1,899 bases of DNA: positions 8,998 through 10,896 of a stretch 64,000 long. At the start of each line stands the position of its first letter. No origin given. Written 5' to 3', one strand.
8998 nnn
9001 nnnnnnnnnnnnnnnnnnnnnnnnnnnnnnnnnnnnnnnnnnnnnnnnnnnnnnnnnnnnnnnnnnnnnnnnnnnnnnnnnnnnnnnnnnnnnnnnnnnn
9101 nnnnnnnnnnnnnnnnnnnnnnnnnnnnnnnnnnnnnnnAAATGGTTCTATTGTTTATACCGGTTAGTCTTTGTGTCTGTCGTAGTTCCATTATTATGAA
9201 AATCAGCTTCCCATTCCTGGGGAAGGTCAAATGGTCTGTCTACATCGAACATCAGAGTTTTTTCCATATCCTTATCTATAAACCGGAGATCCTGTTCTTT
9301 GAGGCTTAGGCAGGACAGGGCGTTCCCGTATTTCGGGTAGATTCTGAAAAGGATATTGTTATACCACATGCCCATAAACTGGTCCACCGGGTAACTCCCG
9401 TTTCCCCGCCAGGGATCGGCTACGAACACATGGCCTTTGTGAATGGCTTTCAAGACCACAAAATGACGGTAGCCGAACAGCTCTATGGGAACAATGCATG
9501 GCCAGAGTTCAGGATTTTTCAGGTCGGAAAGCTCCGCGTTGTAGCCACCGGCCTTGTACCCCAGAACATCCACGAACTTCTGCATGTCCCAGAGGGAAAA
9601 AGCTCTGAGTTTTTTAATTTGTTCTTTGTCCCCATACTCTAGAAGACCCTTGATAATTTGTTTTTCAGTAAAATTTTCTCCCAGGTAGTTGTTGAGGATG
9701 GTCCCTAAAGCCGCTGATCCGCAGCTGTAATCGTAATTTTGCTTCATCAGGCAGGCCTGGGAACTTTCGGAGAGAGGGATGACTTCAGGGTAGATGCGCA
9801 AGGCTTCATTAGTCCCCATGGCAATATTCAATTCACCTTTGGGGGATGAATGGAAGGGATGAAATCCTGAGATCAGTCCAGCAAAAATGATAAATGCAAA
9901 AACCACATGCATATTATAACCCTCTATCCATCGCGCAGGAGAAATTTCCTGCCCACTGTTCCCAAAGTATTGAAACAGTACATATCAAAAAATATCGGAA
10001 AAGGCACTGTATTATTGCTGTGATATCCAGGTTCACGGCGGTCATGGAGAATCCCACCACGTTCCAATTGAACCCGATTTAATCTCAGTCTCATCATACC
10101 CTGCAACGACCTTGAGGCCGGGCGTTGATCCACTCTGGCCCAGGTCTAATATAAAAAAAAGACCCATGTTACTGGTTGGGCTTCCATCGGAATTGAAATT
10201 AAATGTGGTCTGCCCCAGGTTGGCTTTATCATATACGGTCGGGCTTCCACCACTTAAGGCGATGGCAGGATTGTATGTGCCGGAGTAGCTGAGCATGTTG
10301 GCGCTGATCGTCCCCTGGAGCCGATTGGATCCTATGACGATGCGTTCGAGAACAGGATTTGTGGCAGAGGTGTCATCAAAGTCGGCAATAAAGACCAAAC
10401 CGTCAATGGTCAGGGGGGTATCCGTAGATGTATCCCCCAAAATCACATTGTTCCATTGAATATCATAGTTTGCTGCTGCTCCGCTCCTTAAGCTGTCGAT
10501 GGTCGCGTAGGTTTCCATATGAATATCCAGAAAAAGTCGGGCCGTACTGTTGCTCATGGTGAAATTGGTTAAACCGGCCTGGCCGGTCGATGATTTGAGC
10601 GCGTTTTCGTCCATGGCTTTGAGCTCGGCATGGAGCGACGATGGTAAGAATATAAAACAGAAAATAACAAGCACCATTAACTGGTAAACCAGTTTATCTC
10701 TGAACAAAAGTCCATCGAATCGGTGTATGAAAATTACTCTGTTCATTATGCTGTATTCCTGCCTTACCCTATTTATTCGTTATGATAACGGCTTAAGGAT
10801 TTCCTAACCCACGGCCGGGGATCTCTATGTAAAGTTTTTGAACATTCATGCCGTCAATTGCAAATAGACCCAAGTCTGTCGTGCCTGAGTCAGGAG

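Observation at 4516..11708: A cyclic-dinucleotide riboswitch appears to gate the whole export operon, not only the cargo genes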

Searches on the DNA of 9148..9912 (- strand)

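Call 15: search_rna_families(sources=[L001, L003, L004, L005, L007, L010, L012], threshold=gathering)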
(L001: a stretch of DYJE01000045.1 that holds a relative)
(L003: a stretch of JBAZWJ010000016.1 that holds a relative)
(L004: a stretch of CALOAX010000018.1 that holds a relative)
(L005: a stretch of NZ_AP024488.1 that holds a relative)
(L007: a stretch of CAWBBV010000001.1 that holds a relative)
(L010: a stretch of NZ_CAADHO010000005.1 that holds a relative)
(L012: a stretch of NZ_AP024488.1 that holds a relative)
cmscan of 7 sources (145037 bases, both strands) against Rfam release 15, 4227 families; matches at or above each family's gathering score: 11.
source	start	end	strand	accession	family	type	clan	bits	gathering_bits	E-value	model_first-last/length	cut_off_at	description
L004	4957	5045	+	RF03167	c-di-GMP-I-GGC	Cis-reg; riboswitch;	CL00126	68.5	59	1e-13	1-80/80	no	c-di-GMP-I-GGC riboswitch aptamer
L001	15614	15693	+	RF03168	c-di-GMP-I-UAU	Cis-reg; riboswitch;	CL00126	67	65.9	5.6e-12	1-81/81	no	c-di-GMP-I-UAU riboswitch aptamer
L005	6115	6203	+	RF03167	c-di-GMP-I-GGC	Cis-reg; riboswitch;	CL00126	66.8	59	3.1e-13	1-80/80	no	c-di-GMP-I-GGC riboswitch aptamer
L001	15769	15846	+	RF03168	c-di-GMP-I-UAU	Cis-reg; riboswitch;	CL00126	66.4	65.9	8.4e-12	1-81/81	no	c-di-GMP-I-UAU riboswitch aptamer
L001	8171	8250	+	RF01051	c-di-GMP-I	Cis-reg; riboswitch;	CL00126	63.3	35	1.1e-09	1-87/87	no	c-di-GMP-I riboswitch aptamer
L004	6939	7029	+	RF03167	c-di-GMP-I-GGC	Cis-reg; riboswitch;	CL00126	62.4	59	5.5e-12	1-80/80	no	c-di-GMP-I-GGC riboswitch aptamer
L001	15861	15941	+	RF03167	c-di-GMP-I-GGC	Cis-reg; riboswitch;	CL00126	61.6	59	9.4e-12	1-80/80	no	c-di-GMP-I-GGC riboswitch aptamer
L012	14764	14859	+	RF01051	c-di-GMP-I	Cis-reg; riboswitch;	CL00126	55.1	35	1.1e-07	1-87/87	no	c-di-GMP-I riboswitch aptamer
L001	7202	7297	+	RF01051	c-di-GMP-I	Cis-reg; riboswitch;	CL00126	52.3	35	5.2e-07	1-87/87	no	c-di-GMP-I riboswitch aptamer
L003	7348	7444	+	RF01051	c-di-GMP-I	Cis-reg; riboswitch;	CL00126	52.3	35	5.3e-07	1-87/87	no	c-di-GMP-I riboswitch aptamer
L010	14119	14218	+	RF01051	c-di-GMP-I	Cis-reg; riboswitch;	CL00126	51.8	35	6.9e-07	1-87/87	no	c-di-GMP-I riboswitch aptamer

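Call 76: search_rna_families(sources=[L161, L162, L164, L165, L167, L081, L082], threshold=gathering)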
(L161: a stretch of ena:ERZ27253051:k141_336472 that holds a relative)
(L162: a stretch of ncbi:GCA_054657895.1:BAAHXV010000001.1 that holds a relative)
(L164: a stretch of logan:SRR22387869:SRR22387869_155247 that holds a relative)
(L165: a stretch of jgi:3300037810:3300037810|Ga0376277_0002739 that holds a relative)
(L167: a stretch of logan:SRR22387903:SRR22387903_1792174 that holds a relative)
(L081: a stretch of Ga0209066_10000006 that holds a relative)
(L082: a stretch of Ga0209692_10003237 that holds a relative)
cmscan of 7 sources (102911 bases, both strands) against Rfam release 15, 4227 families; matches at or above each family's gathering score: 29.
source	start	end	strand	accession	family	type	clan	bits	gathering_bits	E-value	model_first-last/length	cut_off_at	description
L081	13411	13490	+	RF03168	c-di-GMP-I-UAU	Cis-reg; riboswitch;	CL00126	71.5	65.9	2.4e-13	1-81/81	no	c-di-GMP-I-UAU riboswitch aptamer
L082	686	774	+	RF03167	c-di-GMP-I-GGC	Cis-reg; riboswitch;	CL00126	68.9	59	5.4e-14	1-80/80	no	c-di-GMP-I-GGC riboswitch aptamer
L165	13690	13769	+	RF01051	c-di-GMP-I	Cis-reg; riboswitch;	CL00126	68.3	35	4.6e-11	1-87/87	no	c-di-GMP-I riboswitch aptamer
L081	13260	13339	+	RF03168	c-di-GMP-I-UAU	Cis-reg; riboswitch;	CL00126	68.3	65.9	1.8e-12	1-81/81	no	c-di-GMP-I-UAU riboswitch aptamer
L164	13661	13740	+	RF01051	c-di-GMP-I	Cis-reg; riboswitch;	CL00126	67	35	1e-10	1-87/87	no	c-di-GMP-I riboswitch aptamer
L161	13612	13691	+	RF01051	c-di-GMP-I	Cis-reg; riboswitch;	CL00126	66.9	35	1e-10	1-87/87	no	c-di-GMP-I riboswitch aptamer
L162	13514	13593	+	RF03168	c-di-GMP-I-UAU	Cis-reg; riboswitch;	CL00126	66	65.9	7.3e-12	1-81/81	no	c-di-GMP-I-UAU riboswitch aptamer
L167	1978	2058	+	RF03167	c-di-GMP-I-GGC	Cis-reg; riboswitch;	CL00126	66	59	3.5e-13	1-80/80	no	c-di-GMP-I-GGC riboswitch aptamer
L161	13707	13787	+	RF03167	c-di-GMP-I-GGC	Cis-reg; riboswitch;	CL00126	65.8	59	4.2e-13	1-80/80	no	c-di-GMP-I-GGC riboswitch aptamer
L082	2772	2870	+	RF03167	c-di-GMP-I-GGC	Cis-reg; riboswitch;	CL00126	64.5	59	9.8e-13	1-80/80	no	c-di-GMP-I-GGC riboswitch aptamer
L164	13808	13887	+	RF01051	c-di-GMP-I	Cis-reg; riboswitch;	CL00126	62.9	35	9.7e-10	1-87/87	no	c-di-GMP-I riboswitch aptamer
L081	13502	13581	+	RF03167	c-di-GMP-I-GGC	Cis-reg; riboswitch;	CL00126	62.4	59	4e-12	1-80/80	no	c-di-GMP-I-GGC riboswitch aptamer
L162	13766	13851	+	RF03167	c-di-GMP-I-GGC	Cis-reg; riboswitch;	CL00126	62.1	59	4.8e-12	1-80/80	no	c-di-GMP-I-GGC riboswitch aptamer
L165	13937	14016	+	RF03167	c-di-GMP-I-GGC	Cis-reg; riboswitch;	CL00126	61.8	59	5.8e-12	1-80/80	no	c-di-GMP-I-GGC riboswitch aptamer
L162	13666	13751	+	RF03167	c-di-GMP-I-GGC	Cis-reg; riboswitch;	CL00126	61.7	59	6.4e-12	1-80/80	no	c-di-GMP-I-GGC riboswitch aptamer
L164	6028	6108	+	RF03167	c-di-GMP-I-GGC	Cis-reg; riboswitch;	CL00126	61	59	1e-11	1-80/80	no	c-di-GMP-I-GGC riboswitch aptamer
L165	13770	13850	+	RF03167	c-di-GMP-I-GGC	Cis-reg; riboswitch;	CL00126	60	59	1.9e-11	1-80/80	no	c-di-GMP-I-GGC riboswitch aptamer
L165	6221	6300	+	RF03167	c-di-GMP-I-GGC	Cis-reg; riboswitch;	CL00126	59.7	59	2.3e-11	1-80/80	no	c-di-GMP-I-GGC riboswitch aptamer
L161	6019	6098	+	RF03167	c-di-GMP-I-GGC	Cis-reg; riboswitch;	CL00126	59.3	59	2.9e-11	1-80/80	no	c-di-GMP-I-GGC riboswitch aptamer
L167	994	1080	+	RF01051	c-di-GMP-I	Cis-reg; riboswitch;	CL00126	56.4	35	3.9e-08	1-87/87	no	c-di-GMP-I riboswitch aptamer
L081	2061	2143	+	RF01051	c-di-GMP-I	Cis-reg; riboswitch;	CL00126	55.7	35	5.8e-08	1-87/87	no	c-di-GMP-I riboswitch aptamer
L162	6041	6128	+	RF01051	c-di-GMP-I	Cis-reg; riboswitch;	CL00126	54.8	35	9.4e-08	1-87/87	no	c-di-GMP-I riboswitch aptamer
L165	5238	5321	+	RF01051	c-di-GMP-I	Cis-reg; riboswitch;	CL00126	54.6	35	1.1e-07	1-87/87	no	c-di-GMP-I riboswitch aptamer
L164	5208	5296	+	RF01051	c-di-GMP-I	Cis-reg; riboswitch;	CL00126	54.2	35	1.3e-07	1-87/87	no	c-di-GMP-I riboswitch aptamer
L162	5094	5182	+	RF01051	c-di-GMP-I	Cis-reg; riboswitch;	CL00126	54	35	1.4e-07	1-87/87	no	c-di-GMP-I riboswitch aptamer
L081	5096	5173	+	RF01051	c-di-GMP-I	Cis-reg; riboswitch;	CL00126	52.2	35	4e-07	1-87/87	no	c-di-GMP-I riboswitch aptamer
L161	5055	5148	+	RF01051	c-di-GMP-I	Cis-reg; riboswitch;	CL00126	51.2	35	7e-07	1-87/87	no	c-di-GMP-I riboswitch aptamer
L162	2913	3001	-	RF01051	c-di-GMP-I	Cis-reg; riboswitch;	CL00126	50.7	35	9.2e-07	1-87/87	no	c-di-GMP-I riboswitch aptamer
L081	3195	3280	+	RF01051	c-di-GMP-I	Cis-reg; riboswitch;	CL00126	49.1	35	2.4e-06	1-87/87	no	c-di-GMP-I riboswitch aptamer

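Call 77: search_rna_families(source=L081, start=13230, end=13600, threshold=gathering, show_alignments=3)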
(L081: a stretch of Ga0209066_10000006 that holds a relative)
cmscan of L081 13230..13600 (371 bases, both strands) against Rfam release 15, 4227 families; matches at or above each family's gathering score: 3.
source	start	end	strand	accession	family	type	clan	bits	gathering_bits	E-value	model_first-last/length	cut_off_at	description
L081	13411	13490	+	RF03168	c-di-GMP-I-UAU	Cis-reg; riboswitch;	CL00126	71.5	65.9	8.8e-16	1-81/81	no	c-di-GMP-I-UAU riboswitch aptamer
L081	13260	13339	+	RF03168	c-di-GMP-I-UAU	Cis-reg; riboswitch;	CL00126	68.3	65.9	6.4e-15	1-81/81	no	c-di-GMP-I-UAU riboswitch aptamer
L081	13502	13581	+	RF03167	c-di-GMP-I-GGC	Cis-reg; riboswitch;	CL00126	62.4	59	1.4e-14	1-80/80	no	c-di-GMP-I-GGC riboswitch aptamer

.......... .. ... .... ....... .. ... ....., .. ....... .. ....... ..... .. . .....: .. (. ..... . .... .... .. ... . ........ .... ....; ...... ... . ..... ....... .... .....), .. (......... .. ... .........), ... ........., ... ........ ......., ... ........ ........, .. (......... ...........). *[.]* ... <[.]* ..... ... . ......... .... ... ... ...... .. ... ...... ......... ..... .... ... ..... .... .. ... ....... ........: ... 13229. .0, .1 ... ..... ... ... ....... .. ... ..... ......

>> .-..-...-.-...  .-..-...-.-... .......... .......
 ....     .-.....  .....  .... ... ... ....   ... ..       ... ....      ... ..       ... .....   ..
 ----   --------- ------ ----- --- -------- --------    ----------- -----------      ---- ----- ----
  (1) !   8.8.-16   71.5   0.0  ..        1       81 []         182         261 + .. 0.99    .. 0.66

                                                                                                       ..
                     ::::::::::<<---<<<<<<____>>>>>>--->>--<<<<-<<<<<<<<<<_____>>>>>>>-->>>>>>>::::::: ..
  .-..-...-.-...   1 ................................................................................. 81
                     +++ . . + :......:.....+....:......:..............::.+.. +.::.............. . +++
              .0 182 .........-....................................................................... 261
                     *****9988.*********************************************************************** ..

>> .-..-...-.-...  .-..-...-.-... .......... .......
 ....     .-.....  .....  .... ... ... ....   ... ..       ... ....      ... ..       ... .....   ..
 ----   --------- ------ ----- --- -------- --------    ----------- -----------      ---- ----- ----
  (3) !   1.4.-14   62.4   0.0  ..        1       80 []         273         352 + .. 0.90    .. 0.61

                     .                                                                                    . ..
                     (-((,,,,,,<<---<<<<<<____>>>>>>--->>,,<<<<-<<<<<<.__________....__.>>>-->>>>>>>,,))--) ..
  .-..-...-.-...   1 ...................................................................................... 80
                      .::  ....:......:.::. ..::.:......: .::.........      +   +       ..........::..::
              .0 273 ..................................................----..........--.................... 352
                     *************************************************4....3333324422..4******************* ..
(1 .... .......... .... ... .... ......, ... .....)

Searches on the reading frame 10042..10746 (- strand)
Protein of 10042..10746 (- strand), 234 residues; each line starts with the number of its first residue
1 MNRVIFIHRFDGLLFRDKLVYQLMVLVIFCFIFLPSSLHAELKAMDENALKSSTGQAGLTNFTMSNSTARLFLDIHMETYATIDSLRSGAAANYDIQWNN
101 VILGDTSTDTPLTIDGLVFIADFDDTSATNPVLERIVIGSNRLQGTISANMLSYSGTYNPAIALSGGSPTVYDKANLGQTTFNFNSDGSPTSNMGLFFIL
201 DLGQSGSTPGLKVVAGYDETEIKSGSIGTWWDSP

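Call 5: search_protein_families(library=pfam, proteins=[window:10042-10746:-], max_evalue=0.01)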
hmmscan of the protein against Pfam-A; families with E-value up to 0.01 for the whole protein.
window:10042-10746:- (234 aa): 1 family
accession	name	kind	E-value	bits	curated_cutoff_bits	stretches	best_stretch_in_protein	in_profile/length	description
PF19657.4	DUF6160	-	4e-07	30.6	27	1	27-60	9-42/96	Family of unknown function (DUF6160)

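Call 6: search_protein_families(library=ncbifam, proteins=[window:10042-10746:-], max_evalue=0.01)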
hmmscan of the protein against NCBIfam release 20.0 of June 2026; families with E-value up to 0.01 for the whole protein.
window:10042-10746:- (234 aa): 0 families
